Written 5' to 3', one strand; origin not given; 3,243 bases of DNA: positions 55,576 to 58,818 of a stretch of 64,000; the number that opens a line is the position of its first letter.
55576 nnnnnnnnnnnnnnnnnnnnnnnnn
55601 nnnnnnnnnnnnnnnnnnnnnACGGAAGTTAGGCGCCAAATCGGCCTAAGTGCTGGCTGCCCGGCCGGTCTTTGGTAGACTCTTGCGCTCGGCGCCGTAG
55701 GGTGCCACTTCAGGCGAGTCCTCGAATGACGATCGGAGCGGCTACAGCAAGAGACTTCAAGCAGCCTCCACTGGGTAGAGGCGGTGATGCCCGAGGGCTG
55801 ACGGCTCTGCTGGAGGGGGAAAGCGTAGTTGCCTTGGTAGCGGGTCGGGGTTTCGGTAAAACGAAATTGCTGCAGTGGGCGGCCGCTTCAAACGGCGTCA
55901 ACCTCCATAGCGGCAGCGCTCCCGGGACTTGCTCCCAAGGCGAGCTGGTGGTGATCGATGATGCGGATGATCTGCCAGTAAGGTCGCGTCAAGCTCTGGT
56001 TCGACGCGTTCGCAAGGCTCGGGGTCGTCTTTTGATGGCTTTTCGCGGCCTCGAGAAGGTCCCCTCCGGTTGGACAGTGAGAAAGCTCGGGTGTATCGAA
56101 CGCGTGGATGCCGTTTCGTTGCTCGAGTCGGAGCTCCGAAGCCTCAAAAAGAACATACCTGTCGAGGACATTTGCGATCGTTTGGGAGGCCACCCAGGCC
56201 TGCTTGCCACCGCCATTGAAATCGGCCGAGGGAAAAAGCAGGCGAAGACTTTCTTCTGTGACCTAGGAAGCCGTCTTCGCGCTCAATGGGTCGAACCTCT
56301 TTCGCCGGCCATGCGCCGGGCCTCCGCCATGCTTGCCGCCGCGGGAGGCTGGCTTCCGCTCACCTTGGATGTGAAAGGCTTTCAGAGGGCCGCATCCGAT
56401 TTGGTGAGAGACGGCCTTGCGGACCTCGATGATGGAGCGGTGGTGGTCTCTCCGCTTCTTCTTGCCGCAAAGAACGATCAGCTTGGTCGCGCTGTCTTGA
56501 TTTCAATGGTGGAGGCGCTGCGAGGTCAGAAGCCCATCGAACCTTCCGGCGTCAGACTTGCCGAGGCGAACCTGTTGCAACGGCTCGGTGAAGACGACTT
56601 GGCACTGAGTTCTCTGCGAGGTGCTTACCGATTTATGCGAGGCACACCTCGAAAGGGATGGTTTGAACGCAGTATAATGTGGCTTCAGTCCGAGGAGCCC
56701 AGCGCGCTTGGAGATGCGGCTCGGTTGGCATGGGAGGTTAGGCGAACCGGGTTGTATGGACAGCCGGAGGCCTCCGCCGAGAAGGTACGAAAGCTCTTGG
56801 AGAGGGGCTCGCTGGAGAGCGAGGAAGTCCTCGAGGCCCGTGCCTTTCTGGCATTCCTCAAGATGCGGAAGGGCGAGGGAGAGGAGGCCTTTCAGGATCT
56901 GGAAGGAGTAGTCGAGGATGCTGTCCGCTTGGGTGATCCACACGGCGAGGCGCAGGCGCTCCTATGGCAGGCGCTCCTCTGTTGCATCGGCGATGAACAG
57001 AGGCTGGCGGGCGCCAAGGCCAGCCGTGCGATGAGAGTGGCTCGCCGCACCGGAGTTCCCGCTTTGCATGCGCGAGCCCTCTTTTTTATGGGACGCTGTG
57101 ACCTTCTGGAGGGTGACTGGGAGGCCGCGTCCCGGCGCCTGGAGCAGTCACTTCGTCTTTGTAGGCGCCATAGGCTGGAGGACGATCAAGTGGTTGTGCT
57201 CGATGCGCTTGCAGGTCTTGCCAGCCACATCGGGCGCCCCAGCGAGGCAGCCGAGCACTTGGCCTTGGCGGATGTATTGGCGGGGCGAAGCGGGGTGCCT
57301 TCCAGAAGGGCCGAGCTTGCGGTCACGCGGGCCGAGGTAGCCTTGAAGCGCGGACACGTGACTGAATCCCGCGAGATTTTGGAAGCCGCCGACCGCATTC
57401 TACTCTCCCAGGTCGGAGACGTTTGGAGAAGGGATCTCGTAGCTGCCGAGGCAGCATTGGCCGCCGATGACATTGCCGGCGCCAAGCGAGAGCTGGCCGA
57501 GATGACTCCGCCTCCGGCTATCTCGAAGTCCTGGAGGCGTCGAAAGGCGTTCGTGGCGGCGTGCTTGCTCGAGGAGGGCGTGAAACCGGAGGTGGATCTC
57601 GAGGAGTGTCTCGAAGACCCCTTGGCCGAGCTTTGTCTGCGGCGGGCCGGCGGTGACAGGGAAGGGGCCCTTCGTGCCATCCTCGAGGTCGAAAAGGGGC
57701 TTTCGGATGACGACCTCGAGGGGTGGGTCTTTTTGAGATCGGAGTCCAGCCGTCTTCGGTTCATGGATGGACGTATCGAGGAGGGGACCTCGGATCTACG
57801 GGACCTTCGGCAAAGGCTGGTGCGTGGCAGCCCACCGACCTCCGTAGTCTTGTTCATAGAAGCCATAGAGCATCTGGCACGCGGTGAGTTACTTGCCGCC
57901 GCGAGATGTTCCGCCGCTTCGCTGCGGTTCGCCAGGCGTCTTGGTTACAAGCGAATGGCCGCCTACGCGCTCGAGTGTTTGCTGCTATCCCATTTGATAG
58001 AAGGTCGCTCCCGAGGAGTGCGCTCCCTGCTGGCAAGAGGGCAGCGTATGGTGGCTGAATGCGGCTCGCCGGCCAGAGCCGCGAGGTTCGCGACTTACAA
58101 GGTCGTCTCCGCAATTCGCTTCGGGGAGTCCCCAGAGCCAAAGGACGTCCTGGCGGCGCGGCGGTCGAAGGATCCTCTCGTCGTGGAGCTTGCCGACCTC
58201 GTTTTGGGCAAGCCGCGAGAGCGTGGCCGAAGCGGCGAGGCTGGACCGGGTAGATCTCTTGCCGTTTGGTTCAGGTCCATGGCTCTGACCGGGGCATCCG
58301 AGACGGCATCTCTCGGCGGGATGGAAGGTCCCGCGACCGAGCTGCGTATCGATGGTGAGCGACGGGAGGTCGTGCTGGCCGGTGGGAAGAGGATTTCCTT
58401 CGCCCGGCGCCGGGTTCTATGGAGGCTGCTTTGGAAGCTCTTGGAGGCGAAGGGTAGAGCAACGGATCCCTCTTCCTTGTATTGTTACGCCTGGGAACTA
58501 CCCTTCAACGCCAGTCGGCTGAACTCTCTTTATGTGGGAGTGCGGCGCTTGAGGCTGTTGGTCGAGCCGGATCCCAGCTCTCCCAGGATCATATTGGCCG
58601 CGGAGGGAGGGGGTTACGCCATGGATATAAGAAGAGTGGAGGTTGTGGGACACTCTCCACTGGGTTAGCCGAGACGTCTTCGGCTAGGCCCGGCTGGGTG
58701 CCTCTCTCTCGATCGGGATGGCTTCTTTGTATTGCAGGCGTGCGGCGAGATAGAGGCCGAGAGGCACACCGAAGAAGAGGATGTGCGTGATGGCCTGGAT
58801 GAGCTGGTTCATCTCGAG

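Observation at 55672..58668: Compact STAND-type NTPase with TPR array and an unusual C-terminal OmpR-type winged helix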

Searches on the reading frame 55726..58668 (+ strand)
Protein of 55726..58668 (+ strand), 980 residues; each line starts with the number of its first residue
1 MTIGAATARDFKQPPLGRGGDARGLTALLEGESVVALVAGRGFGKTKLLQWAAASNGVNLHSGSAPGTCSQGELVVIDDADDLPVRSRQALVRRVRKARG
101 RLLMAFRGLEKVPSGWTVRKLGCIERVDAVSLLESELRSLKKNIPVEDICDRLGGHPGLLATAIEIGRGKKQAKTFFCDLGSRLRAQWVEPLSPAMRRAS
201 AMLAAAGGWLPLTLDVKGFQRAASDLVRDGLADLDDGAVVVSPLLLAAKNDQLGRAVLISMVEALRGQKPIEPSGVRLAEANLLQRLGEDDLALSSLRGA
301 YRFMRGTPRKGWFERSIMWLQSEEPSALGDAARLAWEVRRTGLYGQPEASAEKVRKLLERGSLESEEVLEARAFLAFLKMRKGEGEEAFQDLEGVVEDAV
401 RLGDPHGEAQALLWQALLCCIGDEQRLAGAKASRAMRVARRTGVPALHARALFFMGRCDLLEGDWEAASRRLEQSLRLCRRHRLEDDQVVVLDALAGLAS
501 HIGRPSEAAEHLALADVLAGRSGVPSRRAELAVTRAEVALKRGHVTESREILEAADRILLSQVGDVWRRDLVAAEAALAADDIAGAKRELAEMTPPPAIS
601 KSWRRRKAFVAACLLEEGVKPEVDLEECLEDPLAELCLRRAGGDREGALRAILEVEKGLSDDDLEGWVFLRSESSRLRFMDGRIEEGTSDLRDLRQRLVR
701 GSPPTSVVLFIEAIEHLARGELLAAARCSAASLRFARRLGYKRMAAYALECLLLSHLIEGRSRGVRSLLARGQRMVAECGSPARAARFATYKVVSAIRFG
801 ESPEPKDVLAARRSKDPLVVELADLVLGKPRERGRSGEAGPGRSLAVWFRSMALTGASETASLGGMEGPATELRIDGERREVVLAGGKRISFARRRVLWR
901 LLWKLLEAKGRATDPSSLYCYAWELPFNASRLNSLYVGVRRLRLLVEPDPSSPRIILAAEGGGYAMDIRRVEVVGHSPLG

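Call 6: search_protein_families(library=pfam, proteins=[window:55726-58668:+], max_evalue=1)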
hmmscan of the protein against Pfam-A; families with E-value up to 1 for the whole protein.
window:55726-58668:+ (980 aa): 7 families
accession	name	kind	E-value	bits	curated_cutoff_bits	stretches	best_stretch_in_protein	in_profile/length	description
PF13424.12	TPR_12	-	4.4e-07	30.4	30.1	2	449-513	3-69/77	Tetratricopeptide repeat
PF00486.34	Trans_reg_C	-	7.3e-07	29.6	26.2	1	899-965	11-76/77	Transcriptional regulatory protein, C terminal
PF17874.7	TPR_MalT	-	1.8e-05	24.6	45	1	369-594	40-267/336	MalT-like TPR region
PF16065.10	DUF4807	-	0.061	13.4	27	1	427-490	48-111/126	Domain of unknown function (DUF4807)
PF14559.12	TPR_19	-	0.14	13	25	0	448-474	24-50/68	Tetratricopeptide repeat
PF25060.1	ARM_TT21_2nd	-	0.21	11.5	27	1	444-479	218-252/270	Tetratricopeptide repeat protein 21 second ARM domain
PF07719.23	TPR_2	-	0.4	11.4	27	1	449-481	1-33/34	Tetratricopeptide repeat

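Call 7: search_protein_families(library=ncbifam, proteins=[window:55726-58668:+], max_evalue=1)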
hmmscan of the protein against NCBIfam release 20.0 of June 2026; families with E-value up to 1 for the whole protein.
window:55726-58668:+ (980 aa): 6 families
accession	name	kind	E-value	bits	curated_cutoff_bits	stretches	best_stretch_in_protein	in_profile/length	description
NF045944.1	ResRegRpaBCyano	equivalog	0.001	18.5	330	1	871-966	134-227/229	response regulator transcription factor RpaB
NF010430.0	PRK13856.1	equivalog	0.018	14.8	344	1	934-968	195-229/241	two-component response regulator VirG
NF007005.1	PRK09468.1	equivalog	0.057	12.8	331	1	934-965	199-230/237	osmolarity response regulator transcription factor OmpR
NF033117.2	vanR_ACDEGLN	exception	0.06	12.9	350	1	873-966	136-225/226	VanR-ABDEGLN family response regulator transcription factor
NF040689.1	MtrAB_MtrA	equivalog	0.066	12.5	300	1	872-965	128-217/219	MtrAB system response regulator MtrA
NF040534.1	resp_reg_YycF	equivalog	0.2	10.9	340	1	933-966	194-227/231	response regulator YycF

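Call 8: find_homologous_proteins(query=window:55726-58668:+)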
Query window:55726-58668:+ (980 aa): 3 proteins with E <= 0.001 among 8000 candidates.
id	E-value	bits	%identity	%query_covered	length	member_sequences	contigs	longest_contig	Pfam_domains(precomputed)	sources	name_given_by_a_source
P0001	0.0e+0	1899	100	90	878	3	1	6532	PF17874.8,PF13424.13,PF00486.35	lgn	-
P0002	2.4e-290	984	54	98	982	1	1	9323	PF17874.8,PF13424.13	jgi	jgi:tetratricopeptide (TPR) repeat protein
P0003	9.6e-205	701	45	98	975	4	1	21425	PF00486.35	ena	-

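Call 9: search_protein_families(library=padloc, proteins=[window:55726-58668:+], max_evalue=1)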
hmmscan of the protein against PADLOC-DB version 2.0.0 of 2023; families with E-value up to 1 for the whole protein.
window:55726-58668:+ (980 aa): 0 families

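Call 11: find_encoding_contigs(protein=P0003, flank=10000)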
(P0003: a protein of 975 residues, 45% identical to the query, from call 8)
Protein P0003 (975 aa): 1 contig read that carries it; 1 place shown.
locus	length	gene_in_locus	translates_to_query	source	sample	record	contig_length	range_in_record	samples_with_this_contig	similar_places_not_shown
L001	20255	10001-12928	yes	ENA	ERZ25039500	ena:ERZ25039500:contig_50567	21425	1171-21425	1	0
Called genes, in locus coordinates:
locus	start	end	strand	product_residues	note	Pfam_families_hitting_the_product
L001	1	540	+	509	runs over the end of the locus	PF24762:TPR_IF140-IFT172 (faint)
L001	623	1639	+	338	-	PF04055:Radical_SAM, PF06968:BATS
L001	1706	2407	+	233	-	PF00730:HhH-GPD, PF00633:HHH (weak)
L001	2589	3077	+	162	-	-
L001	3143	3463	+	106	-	-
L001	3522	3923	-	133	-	-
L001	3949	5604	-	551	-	PF00890:FAD_binding_2, PF01266:DAO, PF01593:Amino_oxidase, PF01946:Thi4 (faint), PF03486:HI0933_like (faint), PF07992:Pyr_redox_2 (weak), PF12831:FAD_oxidored, PF13450:NAD_binding_8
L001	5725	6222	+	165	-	PF13302:Acetyltransf_3 (weak), PF00583:Acetyltransf_1, PF13673:Acetyltransf_10 (weak), PF13508:Acetyltransf_7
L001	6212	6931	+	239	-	PF14518:Haem_oxygenas_2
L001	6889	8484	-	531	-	PF07719:TPR_2 (faint), PF13181:TPR_8 (faint), PF13414:TPR_11 (faint), PF23914:TPR_CcmH_CycH (faint), PF13432:TPR_16 (weak), PF13428:TPR_14 (weak), PF13432:TPR_16 (weak), PF14559:TPR_19, +1 more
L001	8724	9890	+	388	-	PF00581:Rhodanese, PF00899:ThiF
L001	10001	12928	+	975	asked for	PF00486:Trans_reg_C (weak)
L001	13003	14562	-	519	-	-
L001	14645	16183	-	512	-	PF00069:Pkinase, PF07714:PK_Tyr_Ser-Thr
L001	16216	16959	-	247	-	PF00392:GntR, PF13545:HTH_Crp_2 (weak), PF07729:FCD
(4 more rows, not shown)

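Call 12: find_encoding_contigs(protein=P0002, flank=10000)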
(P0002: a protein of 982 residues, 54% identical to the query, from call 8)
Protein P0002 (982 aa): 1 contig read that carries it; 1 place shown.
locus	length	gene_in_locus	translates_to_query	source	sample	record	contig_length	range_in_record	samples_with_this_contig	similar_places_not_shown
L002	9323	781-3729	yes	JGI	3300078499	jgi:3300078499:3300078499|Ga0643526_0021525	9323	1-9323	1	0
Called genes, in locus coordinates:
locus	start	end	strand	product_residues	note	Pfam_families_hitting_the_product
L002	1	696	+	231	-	?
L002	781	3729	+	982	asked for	PF17874:TPR_MalT, PF13424:TPR_12 (weak)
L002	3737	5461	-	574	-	PF00069:Pkinase, PF07714:PK_Tyr_Ser-Thr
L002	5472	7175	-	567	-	PF00069:Pkinase, PF07714:PK_Tyr_Ser-Thr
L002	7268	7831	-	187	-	-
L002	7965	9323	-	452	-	?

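Call 19: find_related_loci(query=A1, collection=genome_contigs, flank=10000)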
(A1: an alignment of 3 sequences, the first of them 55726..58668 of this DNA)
Query A1 (980 aa) in genome_contigs; peptide patterns used: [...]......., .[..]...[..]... (x = any residue, [..] = any of these).
277 stretches matched a pattern; 1 encode a relative of the query (tblastn E <= 1e-3); 1 distinct loci.
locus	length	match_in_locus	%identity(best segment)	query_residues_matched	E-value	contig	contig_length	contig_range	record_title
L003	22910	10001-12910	45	1-979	0e+0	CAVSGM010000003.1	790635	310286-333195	MAG: uncultured delta proteobacterium isolate MFD05684.bin.1.422 genome assembly, contig: contig_36303, whole genome sho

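Call 21: search_solved_structures(query=A1, max_evalue=10, show_alignments=3)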
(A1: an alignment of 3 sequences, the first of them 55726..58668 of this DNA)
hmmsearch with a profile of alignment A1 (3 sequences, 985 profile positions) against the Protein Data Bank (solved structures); distinct sequences matched with E-value up to 10: 30.
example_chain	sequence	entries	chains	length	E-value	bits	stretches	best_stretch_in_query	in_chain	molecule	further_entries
6cqg_A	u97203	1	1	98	7.2e-05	24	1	900-966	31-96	DNA-binding response regulator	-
5za3_A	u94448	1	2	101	0.0004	21.5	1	899-967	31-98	DNA-binding response regulator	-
9dvt_R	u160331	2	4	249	0.00051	21.2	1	899-967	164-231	DNA-binding dual master transcriptional regulator RpaA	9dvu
2zxj_A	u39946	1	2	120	0.005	17.9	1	901-967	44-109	Transcriptional regulatory protein walR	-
2d1v_A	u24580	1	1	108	0.0057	17.7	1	900-966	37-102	Transcriptional regulatory protein yycF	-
1p2f_A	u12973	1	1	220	0.0062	17.6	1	873-965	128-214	Response Regulator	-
2hwv_A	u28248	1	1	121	0.011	16.7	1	890-966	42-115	DNA-binding response regulator VicR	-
5a7d_B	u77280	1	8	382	0.17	12.8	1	382-481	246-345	PINS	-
9zw5_A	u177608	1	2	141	0.18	12.7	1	20-58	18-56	tRNA threonylcarbamoyladenosine biosynthesis protein TsaE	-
3bij_A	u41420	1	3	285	0.32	11.9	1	29-76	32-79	Uncharacterized protein GSU0716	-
8fyu_B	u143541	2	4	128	0.42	11.5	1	435-486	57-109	E3 ubiquitin-protein ligase CHIP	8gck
9qeu_A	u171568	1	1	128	0.42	11.5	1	435-486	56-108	E3 ubiquitin-protein ligase CHIP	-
6nsv_A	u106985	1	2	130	0.44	11.5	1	435-486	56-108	E3 ubiquitin-protein ligase CHIP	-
6efk_A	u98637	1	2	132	0.45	11.4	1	436-486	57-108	E3 ubiquitin-protein ligase CHIP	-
2jpb_A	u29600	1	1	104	0.45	11.4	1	934-965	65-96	Transcriptional regulatory protein ompR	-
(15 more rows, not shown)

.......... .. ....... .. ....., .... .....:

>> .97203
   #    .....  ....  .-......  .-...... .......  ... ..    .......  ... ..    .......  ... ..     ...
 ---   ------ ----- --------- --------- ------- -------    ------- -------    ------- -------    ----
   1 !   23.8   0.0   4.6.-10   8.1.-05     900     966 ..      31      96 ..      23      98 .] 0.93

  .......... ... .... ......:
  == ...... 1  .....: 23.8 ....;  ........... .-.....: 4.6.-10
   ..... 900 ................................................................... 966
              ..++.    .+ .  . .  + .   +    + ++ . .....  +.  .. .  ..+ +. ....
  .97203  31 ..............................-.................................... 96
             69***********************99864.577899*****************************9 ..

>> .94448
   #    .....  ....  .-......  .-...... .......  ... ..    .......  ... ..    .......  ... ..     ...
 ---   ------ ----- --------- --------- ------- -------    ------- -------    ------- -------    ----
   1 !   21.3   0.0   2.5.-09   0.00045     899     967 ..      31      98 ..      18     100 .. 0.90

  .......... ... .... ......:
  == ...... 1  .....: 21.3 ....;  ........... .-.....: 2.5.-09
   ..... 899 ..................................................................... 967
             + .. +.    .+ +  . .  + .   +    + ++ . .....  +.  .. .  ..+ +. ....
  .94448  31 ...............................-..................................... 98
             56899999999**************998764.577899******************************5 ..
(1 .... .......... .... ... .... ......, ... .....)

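Call 30: predict_structure(alignment_id=A1)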
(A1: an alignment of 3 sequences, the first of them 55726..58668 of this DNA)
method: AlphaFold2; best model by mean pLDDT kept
length: 980 residues; sequences in the alignment: 3
mean_pLDDT: 61.6   pTM: 0.53
mean pLDDT of the five models: 61.6, 61.5, 60.3, 58.9, 51.8
residues with pLDDT >= 90: 26; 70-90: 439; 50-70: 150; < 50: 365
segments of 3 or more residues with pLDDT < 50: 1-23, 40-43, 118-144, 146-148, 150-178, 187-189, 191-297, 299-301, 303-322, 343-345, 700-702, 829-843, 858-980
pLDDT, mean of each block of 10 residues (from residue 1): 27 33 54 68 59 72 75 82 80 83 75 56 33 43 46 42 44 46 50 44 33 31 42 33 30 37 36 32 41 46 44 41 56 68 62 86 77 81 76 88 82 80 72 89 78 83 75 87 74 79 68 75 65 85 84 75 75 91 89 70 82 86 84 85 79 74 69 80 77 69 69 81 82 84 89 85 86 82 83 83 84 71 61 34 55 55 25 32 33 39 37 32 30 25 24 22 22 23
secondary structure, 60 per line:
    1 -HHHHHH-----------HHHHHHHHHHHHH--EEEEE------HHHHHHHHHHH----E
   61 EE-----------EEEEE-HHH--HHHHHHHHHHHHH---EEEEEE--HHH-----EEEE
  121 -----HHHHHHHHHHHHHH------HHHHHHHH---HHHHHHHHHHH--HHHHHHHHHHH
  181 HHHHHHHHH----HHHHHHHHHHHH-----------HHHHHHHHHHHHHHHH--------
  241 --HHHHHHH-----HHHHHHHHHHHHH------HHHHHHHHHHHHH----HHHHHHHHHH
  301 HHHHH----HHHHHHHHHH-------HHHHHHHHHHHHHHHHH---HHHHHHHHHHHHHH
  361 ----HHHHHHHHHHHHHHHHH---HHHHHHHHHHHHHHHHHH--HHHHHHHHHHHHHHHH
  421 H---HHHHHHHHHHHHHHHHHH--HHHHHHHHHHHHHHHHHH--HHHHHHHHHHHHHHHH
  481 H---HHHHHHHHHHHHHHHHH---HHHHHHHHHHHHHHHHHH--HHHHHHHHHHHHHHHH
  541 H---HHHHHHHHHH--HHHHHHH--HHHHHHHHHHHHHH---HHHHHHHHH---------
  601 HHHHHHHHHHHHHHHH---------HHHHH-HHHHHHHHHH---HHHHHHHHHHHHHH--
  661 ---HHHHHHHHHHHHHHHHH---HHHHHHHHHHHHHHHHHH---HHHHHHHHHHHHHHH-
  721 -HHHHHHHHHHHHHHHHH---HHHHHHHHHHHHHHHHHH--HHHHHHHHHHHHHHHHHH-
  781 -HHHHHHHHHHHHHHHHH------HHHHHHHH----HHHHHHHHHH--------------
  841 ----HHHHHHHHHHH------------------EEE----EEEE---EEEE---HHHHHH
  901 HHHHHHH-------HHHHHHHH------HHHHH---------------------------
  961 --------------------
elements in order (helices of 4 or more, strands of 3 or more residues): H2-7 H19-31 E34-38 H45-55 E60-62 E74-78 H85-97 E101-106 E117-120 H126-139 H146-153 H157-167 H170-189 H194-205 H217-232 H243-249 H255-267 H274-286 H291-305 H310-319 H327-343 H347-360 H365-381 H385-402 H405-421 H425-442 H445-462 H465-481 H485-501 H505-522 H525-541 H545-554 H557-563 H566-579 H583-591 H601-616 H626-630 H632-641 H645-658 H664-680 H684-701 H705-719 H722-738 H742-759 H762-779 H782-798 H805-812 H817-826 H845-855 E874-876 E881-884 E888-891 H895-907 H915-922 H929-933

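Call 34: fold_search(model_id=the predicted structure, library=pdb)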
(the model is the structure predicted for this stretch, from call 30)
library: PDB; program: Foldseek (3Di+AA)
matches with E <= 10: 1412; with E <= 0.001: 104
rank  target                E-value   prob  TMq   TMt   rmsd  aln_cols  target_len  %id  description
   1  9hn5_A                1.4e-06  1.00  0.31  0.23  17.4       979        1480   13  Cryo-EM structure of human separase bound to phosphorylated SCC1 (100-320 aa) (released 2025-09-03)
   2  6mfv_A                5.7e-06  1.00  0.26  0.37  16.1       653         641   15  Crystal structure of the Signal Transduction ATPase with Numerous Domains (STAND) protein with a tetratricopeptide rep (released 2019-02-20)
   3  5g04_O                5.9e-06  1.00  0.32  0.43  16.4       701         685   13  Structure of the human APC-Cdc20-Hsl1 complex (released 2016-05-25)
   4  9hn4_B                6.6e-06  1.00  0.29  0.22  17.0       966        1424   14  Cryo-EM structure of human separase bound to phosphorylated SCC1 (310-550 aa) (released 2025-09-03)
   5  7t7t_A                6.9e-06  1.00  0.24  0.47  19.6       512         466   14  Structure of TSK/BRU1 bound to histone H3.1 (released 2022-03-30)
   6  6q6g_O                8.6e-06  1.00  0.31  0.41  17.0       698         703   13  Cryo-EM structure of the APC/C-Cdc20-Cdk2-cyclinA2-Cks2 complex, the D1 box class (released 2019-09-11)
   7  7nj1_A                8.6e-06  1.00  0.29  0.22  19.1      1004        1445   14  CryoEM structure of the human Separase-Securin complex (released 2021-08-04)
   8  3sf4_B                1.1e-05  1.00  0.19  0.48  13.2       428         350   13  Crystal structure of the complex between the conserved cell polarity proteins Inscuteable and LGN (released 2011-11-23)
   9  5l9u_O                1.2e-05  1.00  0.40  0.56  14.4       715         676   11  Model of human Anaphase-promoting complex/Cyclosome (APC/C-CDH1) with a cross linked Ubiquitin variant-substrate-UBE2C (released 2016-09-14)
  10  9hvq_Q                1.2e-05  1.00  0.22  0.24  28.2       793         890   11  Structure of the transcribing Pol II-DSIF-PAF-SPT6-RECQL5 complex (released 2025-07-16)
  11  4ui9_O                1.2e-05  1.00  0.40  0.54  14.6       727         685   13  Atomic structure of the human Anaphase-Promoting Complex (released 2015-06-17)
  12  5a31_O                1.4e-05  1.00  0.39  0.54  14.6       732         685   13  Structure of the human APC-Cdh1-Hsl1-UbcH10 complex. (released 2015-11-18)
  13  7dkh_A                1.5e-05  1.00  0.22  0.23  24.7       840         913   12  Crystal structure of the Ctr9/Paf1/Cdc73/Rtf1 quaternary complex (released 2021-11-24)
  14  7qdr_B                1.7e-05  1.00  0.21  0.18  29.3       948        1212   12  Apo human SKI complex in the closed state (released 2022-02-02)
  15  9gaw_O                1.8e-05  1.00  0.31  0.41  16.0       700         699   12  High-resolution structure of the Anaphase-promoting complex/cyclosome (APC/C) bound to co-activator Cdh1 (released 2024-08-14)
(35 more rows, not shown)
